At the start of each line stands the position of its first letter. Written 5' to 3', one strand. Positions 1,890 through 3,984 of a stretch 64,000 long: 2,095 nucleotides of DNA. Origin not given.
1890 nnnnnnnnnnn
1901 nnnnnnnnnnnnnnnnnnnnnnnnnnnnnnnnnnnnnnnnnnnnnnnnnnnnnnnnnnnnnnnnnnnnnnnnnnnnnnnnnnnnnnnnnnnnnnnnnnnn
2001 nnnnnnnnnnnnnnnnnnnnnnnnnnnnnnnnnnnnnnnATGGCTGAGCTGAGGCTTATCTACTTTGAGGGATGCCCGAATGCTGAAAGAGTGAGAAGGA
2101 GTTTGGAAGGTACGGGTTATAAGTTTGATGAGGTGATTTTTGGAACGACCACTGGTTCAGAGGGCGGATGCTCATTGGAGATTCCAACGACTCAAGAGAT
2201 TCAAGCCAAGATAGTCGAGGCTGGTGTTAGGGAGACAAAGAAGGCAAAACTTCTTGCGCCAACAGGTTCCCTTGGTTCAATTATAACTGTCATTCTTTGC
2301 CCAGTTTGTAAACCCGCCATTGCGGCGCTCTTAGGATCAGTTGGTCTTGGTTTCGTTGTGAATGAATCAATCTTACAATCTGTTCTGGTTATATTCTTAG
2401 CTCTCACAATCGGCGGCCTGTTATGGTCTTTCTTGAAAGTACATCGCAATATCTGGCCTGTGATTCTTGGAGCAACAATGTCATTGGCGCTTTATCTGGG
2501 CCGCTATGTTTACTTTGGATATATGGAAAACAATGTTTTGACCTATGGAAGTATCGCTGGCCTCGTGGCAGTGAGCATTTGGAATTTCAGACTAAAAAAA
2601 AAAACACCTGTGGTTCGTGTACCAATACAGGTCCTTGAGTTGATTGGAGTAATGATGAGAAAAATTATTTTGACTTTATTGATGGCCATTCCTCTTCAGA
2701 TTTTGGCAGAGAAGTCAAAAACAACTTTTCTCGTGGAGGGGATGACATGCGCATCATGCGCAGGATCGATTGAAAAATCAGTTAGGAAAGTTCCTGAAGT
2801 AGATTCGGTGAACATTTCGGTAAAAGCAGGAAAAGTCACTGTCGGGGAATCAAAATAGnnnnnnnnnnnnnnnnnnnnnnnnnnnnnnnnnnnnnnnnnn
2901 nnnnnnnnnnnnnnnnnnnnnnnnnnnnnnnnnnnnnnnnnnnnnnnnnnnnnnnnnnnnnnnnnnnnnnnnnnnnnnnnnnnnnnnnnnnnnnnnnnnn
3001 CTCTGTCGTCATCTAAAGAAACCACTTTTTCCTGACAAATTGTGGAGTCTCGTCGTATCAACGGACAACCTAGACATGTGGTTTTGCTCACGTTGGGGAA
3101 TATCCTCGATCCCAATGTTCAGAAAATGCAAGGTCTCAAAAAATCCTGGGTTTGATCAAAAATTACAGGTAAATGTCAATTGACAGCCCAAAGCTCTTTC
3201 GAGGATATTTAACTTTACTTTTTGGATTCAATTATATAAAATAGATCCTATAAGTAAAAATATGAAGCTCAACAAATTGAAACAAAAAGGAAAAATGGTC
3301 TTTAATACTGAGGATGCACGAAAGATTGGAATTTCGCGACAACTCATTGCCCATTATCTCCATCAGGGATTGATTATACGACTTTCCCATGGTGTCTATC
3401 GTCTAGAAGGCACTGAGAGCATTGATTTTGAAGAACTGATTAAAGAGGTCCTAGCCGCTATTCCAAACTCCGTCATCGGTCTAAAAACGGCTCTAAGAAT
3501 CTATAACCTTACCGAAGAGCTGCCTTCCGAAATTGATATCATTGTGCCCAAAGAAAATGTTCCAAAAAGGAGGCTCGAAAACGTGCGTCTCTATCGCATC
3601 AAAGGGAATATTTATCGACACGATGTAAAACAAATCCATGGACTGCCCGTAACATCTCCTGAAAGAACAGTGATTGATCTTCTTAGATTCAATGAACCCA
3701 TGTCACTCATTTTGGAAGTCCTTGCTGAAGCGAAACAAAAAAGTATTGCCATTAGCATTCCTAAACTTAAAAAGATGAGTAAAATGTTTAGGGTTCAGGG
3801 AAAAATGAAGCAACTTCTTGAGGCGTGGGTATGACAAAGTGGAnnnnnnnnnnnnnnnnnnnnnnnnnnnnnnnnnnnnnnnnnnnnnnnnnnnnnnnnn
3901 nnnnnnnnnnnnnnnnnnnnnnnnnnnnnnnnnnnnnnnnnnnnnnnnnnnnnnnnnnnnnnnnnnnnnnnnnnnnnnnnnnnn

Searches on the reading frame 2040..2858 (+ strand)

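Call 32: search_protein_families(library=pfam, proteins=[window:2040-2858:+], max_evalue=0.001)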
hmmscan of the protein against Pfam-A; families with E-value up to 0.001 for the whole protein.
window:2040-2858:+ (272 aa): 2 families
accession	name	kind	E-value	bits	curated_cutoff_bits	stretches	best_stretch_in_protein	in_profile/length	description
PF03203.19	MerC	-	4.3e-13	50.2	27.6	1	75-184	3-108/108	MerC mercury resistance protein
PF00403.32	HMA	-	1.1e-12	48.5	24.8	1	229-268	1-40/62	Heavy-metal-associated domain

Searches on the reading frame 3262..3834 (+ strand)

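Call 32: search_protein_families(library=pfam, proteins=[window:3262-3834:+], max_evalue=0.001)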
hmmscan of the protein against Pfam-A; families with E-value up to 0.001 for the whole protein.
window:3262-3834:+ (190 aa): 3 families
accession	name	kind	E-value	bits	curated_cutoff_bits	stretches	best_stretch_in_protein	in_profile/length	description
PF13338.12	AbiEi_4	-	1.5e-09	38.3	25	1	2-48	2-48/49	Transcriptional regulator, AbiEi antitoxin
PF09407.15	AbiEi_1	-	6.3e-07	30.1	22.2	1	70-147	18-99/142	AbiEi antitoxin C-terminal domain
PF17194.10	AbiEi_3_N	-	3.2e-06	27.5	26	1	4-85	6-89/93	Transcriptional regulator, AbiEi antitoxin N-terminal domain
